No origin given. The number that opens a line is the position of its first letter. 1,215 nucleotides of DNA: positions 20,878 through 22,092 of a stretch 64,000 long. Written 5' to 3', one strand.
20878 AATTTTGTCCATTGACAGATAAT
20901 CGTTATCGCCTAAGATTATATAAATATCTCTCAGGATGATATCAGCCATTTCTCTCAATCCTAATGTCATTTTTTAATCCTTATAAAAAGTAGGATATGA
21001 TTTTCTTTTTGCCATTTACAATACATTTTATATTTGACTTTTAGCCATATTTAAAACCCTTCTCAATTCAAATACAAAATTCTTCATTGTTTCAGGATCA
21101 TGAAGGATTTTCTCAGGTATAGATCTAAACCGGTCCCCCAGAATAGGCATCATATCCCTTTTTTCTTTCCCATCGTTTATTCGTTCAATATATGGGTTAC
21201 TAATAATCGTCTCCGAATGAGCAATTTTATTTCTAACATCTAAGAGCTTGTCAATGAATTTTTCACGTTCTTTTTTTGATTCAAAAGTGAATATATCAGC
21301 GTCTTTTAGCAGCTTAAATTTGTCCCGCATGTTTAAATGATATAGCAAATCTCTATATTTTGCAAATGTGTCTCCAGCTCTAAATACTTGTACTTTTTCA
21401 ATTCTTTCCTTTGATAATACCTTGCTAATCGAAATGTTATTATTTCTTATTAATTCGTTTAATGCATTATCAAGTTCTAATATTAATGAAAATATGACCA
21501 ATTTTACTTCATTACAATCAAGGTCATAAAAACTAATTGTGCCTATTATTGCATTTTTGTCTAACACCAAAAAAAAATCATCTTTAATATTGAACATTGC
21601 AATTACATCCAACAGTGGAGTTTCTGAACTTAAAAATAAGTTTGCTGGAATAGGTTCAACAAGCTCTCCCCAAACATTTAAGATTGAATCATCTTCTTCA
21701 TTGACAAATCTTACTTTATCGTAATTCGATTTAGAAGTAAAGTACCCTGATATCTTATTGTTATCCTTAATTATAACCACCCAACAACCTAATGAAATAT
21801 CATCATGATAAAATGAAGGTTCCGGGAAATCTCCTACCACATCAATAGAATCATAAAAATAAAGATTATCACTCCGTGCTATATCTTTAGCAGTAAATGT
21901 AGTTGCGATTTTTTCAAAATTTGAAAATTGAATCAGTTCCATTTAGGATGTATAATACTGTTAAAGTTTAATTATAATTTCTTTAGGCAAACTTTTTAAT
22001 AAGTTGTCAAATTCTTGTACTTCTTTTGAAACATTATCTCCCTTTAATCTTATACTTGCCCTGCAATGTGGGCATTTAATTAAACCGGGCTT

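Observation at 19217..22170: Four-gene island module built around a CBS-pair + HEPN (Rx4H) protein: candidate undescribed defence or abortive-infection system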

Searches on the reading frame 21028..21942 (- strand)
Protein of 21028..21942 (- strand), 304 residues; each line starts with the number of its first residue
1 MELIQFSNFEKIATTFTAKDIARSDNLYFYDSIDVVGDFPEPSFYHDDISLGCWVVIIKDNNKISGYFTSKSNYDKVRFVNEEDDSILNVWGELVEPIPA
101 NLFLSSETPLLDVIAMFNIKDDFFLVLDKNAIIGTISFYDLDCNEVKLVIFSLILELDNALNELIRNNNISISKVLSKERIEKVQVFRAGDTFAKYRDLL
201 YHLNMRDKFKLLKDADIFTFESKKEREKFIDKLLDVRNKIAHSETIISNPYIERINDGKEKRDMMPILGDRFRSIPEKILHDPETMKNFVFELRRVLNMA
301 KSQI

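Call 3: search_protein_families(library=pfam, proteins=[window:21028-21942:-], max_evalue=1)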
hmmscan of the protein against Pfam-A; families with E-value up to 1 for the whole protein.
window:21028-21942:- (304 aa): 4 families
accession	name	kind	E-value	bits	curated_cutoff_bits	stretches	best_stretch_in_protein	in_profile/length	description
PF18735.6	HEPN_RiboL-PSP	-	0.0015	18.9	28.4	1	161-255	91-175/191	RiboL-PSP-HEPN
PF18731.6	HEPN_Swt1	-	0.0045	17.7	27.5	1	196-254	43-102/115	Swt1-like HEPN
PF18739.6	HEPN_Apea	-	0.083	13.8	24.4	1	179-245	27-99/136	Apea-like HEPN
PF00583.31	Acetyltransf_1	-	0.19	12.4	20.7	0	44-76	24-58/116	Acetyltransferase (GNAT) family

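Call 4: search_protein_families(library=padloc, proteins=[window:21028-21942:-], max_evalue=1)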
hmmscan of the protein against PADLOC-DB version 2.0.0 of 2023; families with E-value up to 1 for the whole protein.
window:21028-21942:- (304 aa): 0 families

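Call 6: find_homologous_proteins(query=window:21028-21942:-, max_evalue=0.001)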
Query window:21028-21942:- (304 aa): 7 proteins with E <= 0.001 among 802 candidates.
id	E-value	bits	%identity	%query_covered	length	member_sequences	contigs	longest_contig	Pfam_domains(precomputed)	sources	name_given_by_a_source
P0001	2.4e-194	662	100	100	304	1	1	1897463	-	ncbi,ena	-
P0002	1.6e-64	236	43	100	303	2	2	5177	-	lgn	-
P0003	2.8e-61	225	42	100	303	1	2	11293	-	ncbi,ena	-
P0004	1.4e-55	207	40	100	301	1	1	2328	PF00571.34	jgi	jgi:CBS domain-containing protein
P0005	2.3e-53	200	40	100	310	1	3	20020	-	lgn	-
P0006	2.3e-40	157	36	98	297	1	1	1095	-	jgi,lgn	-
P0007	2.3e-38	150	47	63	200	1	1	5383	-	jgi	jgi:hypothetical protein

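Call 7: search_protein_families(library=ncbifam, proteins=[window:21028-21942:-], max_evalue=1)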
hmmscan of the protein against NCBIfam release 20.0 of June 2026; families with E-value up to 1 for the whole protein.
window:21028-21942:- (304 aa): 2 families
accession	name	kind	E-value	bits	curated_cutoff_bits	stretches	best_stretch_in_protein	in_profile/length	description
TIGR03018.1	pepcterm_TyrKin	hypoth_equivalog_domain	0.011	15.1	230.65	1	153-208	84-139/207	XrtA-associated tyrosine autokinase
NF053787.1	GlcN_PG_synth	equivalog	0.16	10.7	480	1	172-241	154-223/361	N-acetylglucosaminyl phosphatidylglycerol synthase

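Call 8: search_protein_families(library=phrogs, proteins=[window:21028-21942:-], max_evalue=1)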
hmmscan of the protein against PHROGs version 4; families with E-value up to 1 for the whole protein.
window:21028-21942:- (304 aa): 1 family
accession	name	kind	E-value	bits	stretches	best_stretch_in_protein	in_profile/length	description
phrog_20456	-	unknown function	0.028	15.7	1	169-249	31-103/126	-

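Call 11: find_encoding_contigs(protein=P0005, flank=10000, max_places=4)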
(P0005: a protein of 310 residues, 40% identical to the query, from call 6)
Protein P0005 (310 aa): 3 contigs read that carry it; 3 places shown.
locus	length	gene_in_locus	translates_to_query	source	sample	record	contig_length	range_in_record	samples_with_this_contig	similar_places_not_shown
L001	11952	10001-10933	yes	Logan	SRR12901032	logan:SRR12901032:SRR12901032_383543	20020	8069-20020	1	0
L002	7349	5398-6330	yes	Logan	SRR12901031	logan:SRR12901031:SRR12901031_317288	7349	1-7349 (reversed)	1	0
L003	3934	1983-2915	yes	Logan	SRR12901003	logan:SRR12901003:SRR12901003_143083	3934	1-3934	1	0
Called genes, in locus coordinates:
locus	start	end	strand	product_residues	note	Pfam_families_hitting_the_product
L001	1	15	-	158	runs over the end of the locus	PF05163:DinB, PF12867:DinB_2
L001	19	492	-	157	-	PF08002:DUF1697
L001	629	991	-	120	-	PF04993:TfoX_N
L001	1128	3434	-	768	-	-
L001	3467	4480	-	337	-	PF08309:LVIVD (faint)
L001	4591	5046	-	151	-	PF00583:Acetyltransf_1, PF13673:Acetyltransf_10, PF13508:Acetyltransf_7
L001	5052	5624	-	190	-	-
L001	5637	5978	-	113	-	-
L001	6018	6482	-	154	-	PF05163:DinB, PF12867:DinB_2 (weak)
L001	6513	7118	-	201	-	PF00775:Dioxygenase_C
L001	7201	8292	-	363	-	PF04055:Radical_SAM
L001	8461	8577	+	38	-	-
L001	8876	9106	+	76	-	-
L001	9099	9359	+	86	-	PF05016:ParE_toxin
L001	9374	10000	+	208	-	PF01914:MarC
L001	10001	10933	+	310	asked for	-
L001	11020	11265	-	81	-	PF21748:UPF0150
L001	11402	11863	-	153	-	PF01797:Y1_Tnp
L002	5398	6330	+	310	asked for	-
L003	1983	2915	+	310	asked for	-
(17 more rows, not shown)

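Call 12: find_encoding_contigs(protein=P0003, flank=10000, max_places=4)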
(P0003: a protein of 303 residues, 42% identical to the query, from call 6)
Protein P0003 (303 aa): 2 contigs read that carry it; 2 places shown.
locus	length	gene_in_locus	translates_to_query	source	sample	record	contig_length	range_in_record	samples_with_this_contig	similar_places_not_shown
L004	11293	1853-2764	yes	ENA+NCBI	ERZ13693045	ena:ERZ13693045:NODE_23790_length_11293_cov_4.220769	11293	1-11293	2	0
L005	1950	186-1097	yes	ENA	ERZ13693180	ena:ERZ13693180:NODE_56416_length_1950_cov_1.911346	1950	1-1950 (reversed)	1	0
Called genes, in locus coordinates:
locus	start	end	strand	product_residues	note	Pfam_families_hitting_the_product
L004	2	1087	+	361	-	?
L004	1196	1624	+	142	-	PF01964:ThiC_Rad_SAM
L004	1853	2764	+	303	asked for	-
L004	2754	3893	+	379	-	PF01134:GIDA (faint), PF01266:DAO, PF07992:Pyr_redox_2 (faint), PF13738:Pyr_redox_3 (faint)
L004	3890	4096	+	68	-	PF02597:ThiS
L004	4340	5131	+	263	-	PF05690:ThiG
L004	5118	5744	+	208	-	PF02581:TMP-TENI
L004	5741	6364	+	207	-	PF02581:TMP-TENI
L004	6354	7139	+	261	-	PF08543:Phos_pyr_kin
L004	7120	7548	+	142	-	PF00472:RF-1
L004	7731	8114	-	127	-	PF13328:HD_4, PF01966:HD (weak)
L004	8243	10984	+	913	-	PF00082:Peptidase_S8, PF01483:P_proprotein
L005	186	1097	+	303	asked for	-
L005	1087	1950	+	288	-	?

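Call 13: find_encoding_contigs(protein=P0002, flank=10000, max_places=4)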
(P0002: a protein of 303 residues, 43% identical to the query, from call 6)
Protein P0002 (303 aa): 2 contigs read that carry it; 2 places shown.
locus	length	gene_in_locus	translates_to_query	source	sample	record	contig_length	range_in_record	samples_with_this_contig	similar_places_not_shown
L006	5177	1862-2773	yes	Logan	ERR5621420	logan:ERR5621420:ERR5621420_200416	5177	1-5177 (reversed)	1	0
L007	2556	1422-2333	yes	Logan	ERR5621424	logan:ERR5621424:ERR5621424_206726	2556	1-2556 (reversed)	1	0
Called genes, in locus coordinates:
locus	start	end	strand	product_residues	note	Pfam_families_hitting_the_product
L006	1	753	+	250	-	?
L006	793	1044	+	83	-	-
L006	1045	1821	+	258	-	PF13365:Trypsin_2 (weak)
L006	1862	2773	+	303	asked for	-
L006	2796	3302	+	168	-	-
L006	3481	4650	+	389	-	-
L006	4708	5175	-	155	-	?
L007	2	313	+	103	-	?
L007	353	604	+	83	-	-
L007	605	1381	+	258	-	PF13365:Trypsin_2 (weak)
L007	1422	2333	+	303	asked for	-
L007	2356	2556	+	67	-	?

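Call 14: find_encoding_contigs(protein=P0007, flank=10000, max_places=4)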
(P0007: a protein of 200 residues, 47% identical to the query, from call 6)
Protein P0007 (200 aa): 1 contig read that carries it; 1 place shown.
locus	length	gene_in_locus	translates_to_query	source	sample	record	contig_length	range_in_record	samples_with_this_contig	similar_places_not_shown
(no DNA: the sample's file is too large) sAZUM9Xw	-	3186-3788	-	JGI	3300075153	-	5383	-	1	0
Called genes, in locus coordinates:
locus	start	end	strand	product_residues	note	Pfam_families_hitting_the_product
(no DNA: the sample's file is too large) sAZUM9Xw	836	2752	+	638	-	PF13667:ThiC-associated, PF01964:ThiC_Rad_SAM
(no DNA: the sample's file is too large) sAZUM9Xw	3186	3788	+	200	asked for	-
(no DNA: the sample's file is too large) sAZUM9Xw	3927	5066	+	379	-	PF00890:FAD_binding_2 (weak), PF01266:DAO, PF03486:HI0933_like (faint), PF07992:Pyr_redox_2 (faint), PF13738:Pyr_redox_3 (faint)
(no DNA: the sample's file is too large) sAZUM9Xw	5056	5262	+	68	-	PF02597:ThiS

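Call 15: find_encoding_contigs(protein=P0004, flank=10000, max_places=4)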
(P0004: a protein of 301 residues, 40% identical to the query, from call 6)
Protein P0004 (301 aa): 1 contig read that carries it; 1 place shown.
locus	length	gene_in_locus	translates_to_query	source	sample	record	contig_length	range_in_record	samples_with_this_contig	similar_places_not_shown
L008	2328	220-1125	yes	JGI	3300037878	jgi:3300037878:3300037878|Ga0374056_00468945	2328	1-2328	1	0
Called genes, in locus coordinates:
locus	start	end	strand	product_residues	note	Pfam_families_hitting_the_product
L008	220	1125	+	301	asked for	PF00571:CBS (faint)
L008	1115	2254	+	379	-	PF01266:DAO, PF13738:Pyr_redox_3 (faint)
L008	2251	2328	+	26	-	?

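Call 16: find_encoding_contigs(protein=P0001, flank=10000, max_places=3)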
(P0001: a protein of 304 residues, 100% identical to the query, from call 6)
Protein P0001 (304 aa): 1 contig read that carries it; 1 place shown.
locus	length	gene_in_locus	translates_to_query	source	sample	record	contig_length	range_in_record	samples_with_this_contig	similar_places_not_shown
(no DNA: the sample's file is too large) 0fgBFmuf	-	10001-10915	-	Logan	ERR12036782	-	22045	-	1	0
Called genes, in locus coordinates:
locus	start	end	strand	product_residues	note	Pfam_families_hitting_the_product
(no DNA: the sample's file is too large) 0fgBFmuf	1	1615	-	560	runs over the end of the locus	PF20154:LNT_N, PF00795:CN_hydrolase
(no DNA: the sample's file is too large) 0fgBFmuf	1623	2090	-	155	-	PF02542:YgbB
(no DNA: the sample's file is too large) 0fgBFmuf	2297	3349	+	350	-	PF17293:Arm-DNA-bind_5, PF13102:Phage_int_SAM_5, PF00589:Phage_integrase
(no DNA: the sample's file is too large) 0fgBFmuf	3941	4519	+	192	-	-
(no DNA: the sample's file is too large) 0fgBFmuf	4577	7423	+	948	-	PF04851:ResIII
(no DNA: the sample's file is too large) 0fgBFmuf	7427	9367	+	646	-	PF01555:N6_N4_Mtase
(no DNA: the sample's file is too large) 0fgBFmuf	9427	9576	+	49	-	-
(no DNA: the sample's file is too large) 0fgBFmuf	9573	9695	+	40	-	-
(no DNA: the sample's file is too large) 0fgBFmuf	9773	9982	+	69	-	-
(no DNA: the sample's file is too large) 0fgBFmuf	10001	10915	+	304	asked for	-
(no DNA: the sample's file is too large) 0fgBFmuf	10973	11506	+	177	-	-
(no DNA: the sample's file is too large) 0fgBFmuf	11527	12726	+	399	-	-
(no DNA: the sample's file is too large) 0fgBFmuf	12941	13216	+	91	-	PF12728:HTH_17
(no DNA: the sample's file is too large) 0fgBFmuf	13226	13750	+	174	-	PF12728:HTH_17 (faint)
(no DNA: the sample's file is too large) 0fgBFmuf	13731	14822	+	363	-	PF00589:Phage_integrase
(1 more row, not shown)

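Call 28: find_related_loci(query=A1, collection=genome_contigs, flank=10000)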
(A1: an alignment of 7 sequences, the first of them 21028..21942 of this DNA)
Query A1 (304 aa) in genome_contigs; peptide patterns used: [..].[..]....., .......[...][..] (x = any residue, [..] = any of these).
31 stretches matched a pattern, but none encodes a relative of the query by tblastn (E <= 1e-3).

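Call 29: find_related_loci(query=A1, collection=viral_contigs, flank=10000)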
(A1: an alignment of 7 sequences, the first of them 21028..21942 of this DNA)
Query A1 (304 aa) in viral_contigs; peptide patterns used: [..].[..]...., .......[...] (x = any residue, [..] = any of these).
68 stretches matched a pattern, but none encodes a relative of the query by tblastn (E <= 1e-3).

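Call 31: find_related_loci(query=A1, collection=metagenome_contigs, flank=10000)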
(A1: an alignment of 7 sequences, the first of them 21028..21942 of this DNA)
Query A1 (304 aa) in metagenome_contigs; peptide patterns used: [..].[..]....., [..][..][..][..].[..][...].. (x = any residue, [..] = any of these).
397 stretches matched a pattern; 3 encode a relative of the query (tblastn E <= 1e-3); 3 distinct loci.
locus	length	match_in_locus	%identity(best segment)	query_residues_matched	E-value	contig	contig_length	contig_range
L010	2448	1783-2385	34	1-190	2e-26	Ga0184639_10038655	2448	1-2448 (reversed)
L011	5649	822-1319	30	7-166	4e-11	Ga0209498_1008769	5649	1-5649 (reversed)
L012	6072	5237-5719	29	81-244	2e-10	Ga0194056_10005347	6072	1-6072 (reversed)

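Call 32: search_protein_families(library=pfam, alignment_id=A1, max_evalue=1)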
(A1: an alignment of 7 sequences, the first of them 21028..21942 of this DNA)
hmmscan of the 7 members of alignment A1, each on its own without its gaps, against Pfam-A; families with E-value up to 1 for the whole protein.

A. member 1, window:21028-21942:- (304 aa): 4 families
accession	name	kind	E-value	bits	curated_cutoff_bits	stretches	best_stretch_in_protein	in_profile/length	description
PF18735.6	HEPN_RiboL-PSP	-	0.0015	18.9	28.4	1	161-255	91-175/191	RiboL-PSP-HEPN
PF18731.6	HEPN_Swt1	-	0.0045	17.7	27.5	1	196-254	43-102/115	Swt1-like HEPN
PF18739.6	HEPN_Apea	-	0.083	13.8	24.4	1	179-245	27-99/136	Apea-like HEPN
PF00583.31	Acetyltransf_1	-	0.19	12.4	20.7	0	44-76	24-58/116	Acetyltransferase (GNAT) family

B. families by the number of members that match (of 7 scanned): 10 families
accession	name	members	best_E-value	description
PF18731.6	HEPN_Swt1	7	0.00016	Swt1-like HEPN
PF18739.6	HEPN_Apea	6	0.0047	Apea-like HEPN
PF00571.33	CBS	5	2.3e-05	CBS domain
PF18735.6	HEPN_RiboL-PSP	3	0.0015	RiboL-PSP-HEPN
PF07751.16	Abi_2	2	0.0065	Abi-like protein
PF20665.3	Zw10_middle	1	0.0097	Centromere/kinetochore protein zw10, middle domain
PF18737.6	HEPN_MAE_28990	1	0.021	MAE_28990/MAE_18760-like HEPN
PF23153.1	Aip3p_Bud6_N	1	0.042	Aip3p/Bud6 N-terminal domain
PF16677.11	GP3_package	1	0.1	DNA-packaging protein gp3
PF00583.31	Acetyltransf_1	1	0.19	Acetyltransferase (GNAT) family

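Call 33: predict_structure(alignment_id=A1)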
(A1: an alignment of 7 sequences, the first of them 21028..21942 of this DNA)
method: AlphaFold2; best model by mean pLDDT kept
length: 304 residues; sequences in the alignment: 7
mean_pLDDT: 67.4   pTM: 0.63
mean pLDDT of the five models: 67.4, 57.0, 51.0, 50.5, 47.4
residues with pLDDT >= 90: 18; 70-90: 151; 50-70: 57; < 50: 78
segments of 3 or more residues with pLDDT < 50: 1-13, 36-52, 73-90, 249-276
pLDDT, mean of each block of 10 residues (from residue 1): 37 67 77 53 32 68 75 44 45 70 89 81 85 82 74 87 87 68 57 59 84 74 88 87 65 33 31 48 81 88 85
secondary structure, 60 per line:
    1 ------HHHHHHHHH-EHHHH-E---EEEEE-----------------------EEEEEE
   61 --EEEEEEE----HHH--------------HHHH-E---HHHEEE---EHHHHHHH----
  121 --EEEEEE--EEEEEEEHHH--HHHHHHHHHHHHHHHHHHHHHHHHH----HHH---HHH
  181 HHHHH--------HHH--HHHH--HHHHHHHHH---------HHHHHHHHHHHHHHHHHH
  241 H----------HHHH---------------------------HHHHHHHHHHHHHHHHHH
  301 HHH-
elements in order: H7-15 H18-21 E27-31 E55-60 E63-69 H91-94 E103-105 H110-116 E123-128 E131-137 H143-167 H178-185 H199-202 H205-213 H223-241 H252-255 H283-303

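Call 38: search_solved_structures(query=A1, max_evalue=10, show_alignments=3)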
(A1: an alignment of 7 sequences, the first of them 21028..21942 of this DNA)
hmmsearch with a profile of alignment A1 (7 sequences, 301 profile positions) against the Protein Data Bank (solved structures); distinct sequences matched with E-value up to 10: 14.
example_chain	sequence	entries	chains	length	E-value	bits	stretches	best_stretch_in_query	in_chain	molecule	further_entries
7ooc_N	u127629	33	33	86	0.012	18.1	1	126-205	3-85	30S ribosomal protein S15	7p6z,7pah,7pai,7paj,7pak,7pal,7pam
7wjx_R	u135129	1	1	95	0.23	13.8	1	66-122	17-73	Dyslexia-associated protein KIAA0319-like protein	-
3ksg_A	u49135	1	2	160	0.25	13.7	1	33-94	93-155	Putative uncharacterized protein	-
6ihb_R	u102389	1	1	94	0.25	13.7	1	67-122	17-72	Dyslexia-associated protein KIAA0319-like protein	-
3ksf_A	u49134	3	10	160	0.25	13.7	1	33-94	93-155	Putative uncharacterized protein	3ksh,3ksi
7wqp_R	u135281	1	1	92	0.28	13.5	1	69-122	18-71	Dyslexia-associated protein KIAA0319-like protein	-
6jcq_R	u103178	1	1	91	0.31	13.4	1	70-122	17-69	Dyslexia-associated protein KIAA0319-like protein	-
7kpn_Z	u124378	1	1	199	0.32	13.4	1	45-122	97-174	Dyslexia-associated protein KIAA0319-like protein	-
2yzi_A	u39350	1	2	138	0.52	12.6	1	28-136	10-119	Hypothetical protein PH0107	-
9p4n_R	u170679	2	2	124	0.65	12.3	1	69-122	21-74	Dyslexia-associated protein KIAA0319-like protein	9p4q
6nz0_Z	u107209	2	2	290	0.66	12.3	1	45-122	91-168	Dyslexia-associated protein KIAA0319-like protein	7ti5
8xfm_A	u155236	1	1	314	1.2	11.4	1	107-175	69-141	MAP kinase-interacting serine/threonine-protein kinase 2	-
2ac3_A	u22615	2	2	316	1.2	11.4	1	107-175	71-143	MAP kinase-interacting serine/threonine kinase 2 | MAP kinase-interacting serine/threonine-protein kinase 2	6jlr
2ac5_A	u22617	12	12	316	1.3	11.4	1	107-175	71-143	MAP kinase-interacting serine/threonine kinase 2 | MAP kinase-interacting serine/threonine-protein kinase 2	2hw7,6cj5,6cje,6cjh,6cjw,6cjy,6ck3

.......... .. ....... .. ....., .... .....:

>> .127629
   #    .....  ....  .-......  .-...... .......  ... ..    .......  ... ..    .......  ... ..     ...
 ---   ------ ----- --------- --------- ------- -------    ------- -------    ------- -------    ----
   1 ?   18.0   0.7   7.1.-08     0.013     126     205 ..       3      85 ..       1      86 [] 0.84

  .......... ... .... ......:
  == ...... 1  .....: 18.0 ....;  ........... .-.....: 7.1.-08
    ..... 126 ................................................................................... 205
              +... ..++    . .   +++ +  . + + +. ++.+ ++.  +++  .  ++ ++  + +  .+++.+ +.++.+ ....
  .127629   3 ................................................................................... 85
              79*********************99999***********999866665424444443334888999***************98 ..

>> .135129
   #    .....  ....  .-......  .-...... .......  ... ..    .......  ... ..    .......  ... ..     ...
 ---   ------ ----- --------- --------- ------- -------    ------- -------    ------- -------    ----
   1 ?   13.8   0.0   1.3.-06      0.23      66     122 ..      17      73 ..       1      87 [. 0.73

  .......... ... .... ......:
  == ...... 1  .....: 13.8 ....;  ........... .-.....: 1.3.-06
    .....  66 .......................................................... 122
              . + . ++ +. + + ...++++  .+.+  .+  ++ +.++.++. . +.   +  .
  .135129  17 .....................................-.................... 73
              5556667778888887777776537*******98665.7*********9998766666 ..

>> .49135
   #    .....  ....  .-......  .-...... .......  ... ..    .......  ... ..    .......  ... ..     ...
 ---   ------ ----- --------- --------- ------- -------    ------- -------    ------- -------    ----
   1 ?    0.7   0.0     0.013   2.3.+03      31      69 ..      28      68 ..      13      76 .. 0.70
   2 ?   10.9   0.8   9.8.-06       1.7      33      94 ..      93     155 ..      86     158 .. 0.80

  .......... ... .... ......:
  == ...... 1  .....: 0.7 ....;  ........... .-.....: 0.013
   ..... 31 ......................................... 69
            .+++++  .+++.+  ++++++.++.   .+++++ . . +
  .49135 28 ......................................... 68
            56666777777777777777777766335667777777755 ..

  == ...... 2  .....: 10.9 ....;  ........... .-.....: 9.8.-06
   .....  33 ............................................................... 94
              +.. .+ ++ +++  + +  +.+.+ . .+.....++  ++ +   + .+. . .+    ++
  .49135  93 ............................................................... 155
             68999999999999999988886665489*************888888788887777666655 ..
